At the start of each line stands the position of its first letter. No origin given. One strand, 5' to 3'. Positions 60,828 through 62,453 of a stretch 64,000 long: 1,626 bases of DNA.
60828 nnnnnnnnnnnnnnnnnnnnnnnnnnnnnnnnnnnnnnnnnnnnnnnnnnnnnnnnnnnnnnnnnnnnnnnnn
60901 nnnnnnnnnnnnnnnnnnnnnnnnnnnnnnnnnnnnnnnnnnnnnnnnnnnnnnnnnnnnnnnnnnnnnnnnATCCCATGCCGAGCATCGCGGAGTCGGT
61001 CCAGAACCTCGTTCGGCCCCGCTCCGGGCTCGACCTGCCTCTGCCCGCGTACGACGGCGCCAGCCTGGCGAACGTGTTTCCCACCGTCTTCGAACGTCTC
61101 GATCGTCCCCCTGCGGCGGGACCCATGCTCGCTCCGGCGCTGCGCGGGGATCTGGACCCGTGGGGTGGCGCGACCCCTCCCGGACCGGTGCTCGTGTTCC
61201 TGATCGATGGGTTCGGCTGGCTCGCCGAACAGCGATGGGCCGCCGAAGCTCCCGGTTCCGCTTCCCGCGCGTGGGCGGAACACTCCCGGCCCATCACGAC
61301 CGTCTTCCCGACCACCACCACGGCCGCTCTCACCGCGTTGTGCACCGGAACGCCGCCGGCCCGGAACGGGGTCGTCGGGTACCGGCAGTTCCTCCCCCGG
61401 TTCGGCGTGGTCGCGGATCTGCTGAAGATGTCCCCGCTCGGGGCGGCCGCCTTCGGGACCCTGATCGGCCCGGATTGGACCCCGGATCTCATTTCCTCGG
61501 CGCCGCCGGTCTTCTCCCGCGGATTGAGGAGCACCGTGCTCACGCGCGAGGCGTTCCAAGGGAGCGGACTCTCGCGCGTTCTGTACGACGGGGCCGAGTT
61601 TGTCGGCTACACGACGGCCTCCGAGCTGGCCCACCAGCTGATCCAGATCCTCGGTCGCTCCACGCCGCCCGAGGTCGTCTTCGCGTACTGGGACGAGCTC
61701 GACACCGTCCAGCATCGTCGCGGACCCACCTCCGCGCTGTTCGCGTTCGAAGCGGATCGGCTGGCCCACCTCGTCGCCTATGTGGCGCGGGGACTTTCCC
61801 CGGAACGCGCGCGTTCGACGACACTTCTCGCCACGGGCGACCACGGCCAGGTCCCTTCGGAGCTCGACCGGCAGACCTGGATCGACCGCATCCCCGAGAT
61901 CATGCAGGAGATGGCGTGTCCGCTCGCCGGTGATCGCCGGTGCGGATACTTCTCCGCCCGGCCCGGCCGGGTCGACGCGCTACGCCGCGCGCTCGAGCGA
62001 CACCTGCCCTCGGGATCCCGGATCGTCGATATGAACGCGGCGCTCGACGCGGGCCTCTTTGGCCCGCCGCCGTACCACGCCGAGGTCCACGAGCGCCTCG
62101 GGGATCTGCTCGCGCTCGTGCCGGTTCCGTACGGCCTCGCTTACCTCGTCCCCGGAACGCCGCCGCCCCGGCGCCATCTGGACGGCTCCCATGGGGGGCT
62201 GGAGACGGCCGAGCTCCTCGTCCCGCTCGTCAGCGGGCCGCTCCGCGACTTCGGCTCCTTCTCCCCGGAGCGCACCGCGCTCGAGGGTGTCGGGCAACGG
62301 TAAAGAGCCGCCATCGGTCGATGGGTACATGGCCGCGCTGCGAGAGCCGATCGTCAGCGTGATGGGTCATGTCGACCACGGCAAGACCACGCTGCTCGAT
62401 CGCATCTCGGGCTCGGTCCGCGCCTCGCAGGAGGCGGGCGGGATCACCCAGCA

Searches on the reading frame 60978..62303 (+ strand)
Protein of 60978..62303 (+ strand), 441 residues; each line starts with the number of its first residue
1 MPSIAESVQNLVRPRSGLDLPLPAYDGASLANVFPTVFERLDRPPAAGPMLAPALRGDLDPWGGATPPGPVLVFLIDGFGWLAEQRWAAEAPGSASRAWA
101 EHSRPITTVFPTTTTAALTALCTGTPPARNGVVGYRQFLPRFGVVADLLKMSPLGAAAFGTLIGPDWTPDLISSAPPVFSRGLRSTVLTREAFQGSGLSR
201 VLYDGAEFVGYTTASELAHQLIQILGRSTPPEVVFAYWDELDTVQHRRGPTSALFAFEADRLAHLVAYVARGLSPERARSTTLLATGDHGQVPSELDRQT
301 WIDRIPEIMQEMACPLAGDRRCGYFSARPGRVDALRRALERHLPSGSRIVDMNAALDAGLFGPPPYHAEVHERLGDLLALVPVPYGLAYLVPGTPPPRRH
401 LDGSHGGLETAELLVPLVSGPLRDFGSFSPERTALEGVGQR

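Call 79: search_protein_families(library=pfam, max_evalue=0.00001, proteins=[window:60978-62303:+])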
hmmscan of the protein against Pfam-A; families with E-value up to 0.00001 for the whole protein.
window:60978-62303:+ (441 aa): 1 family
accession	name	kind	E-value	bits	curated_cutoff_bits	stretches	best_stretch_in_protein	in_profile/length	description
PF01663.27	Phosphodiest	-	2.5e-20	73.8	23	1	71-381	1-317/342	Type I phosphodiesterase / nucleotide pyrophosphatase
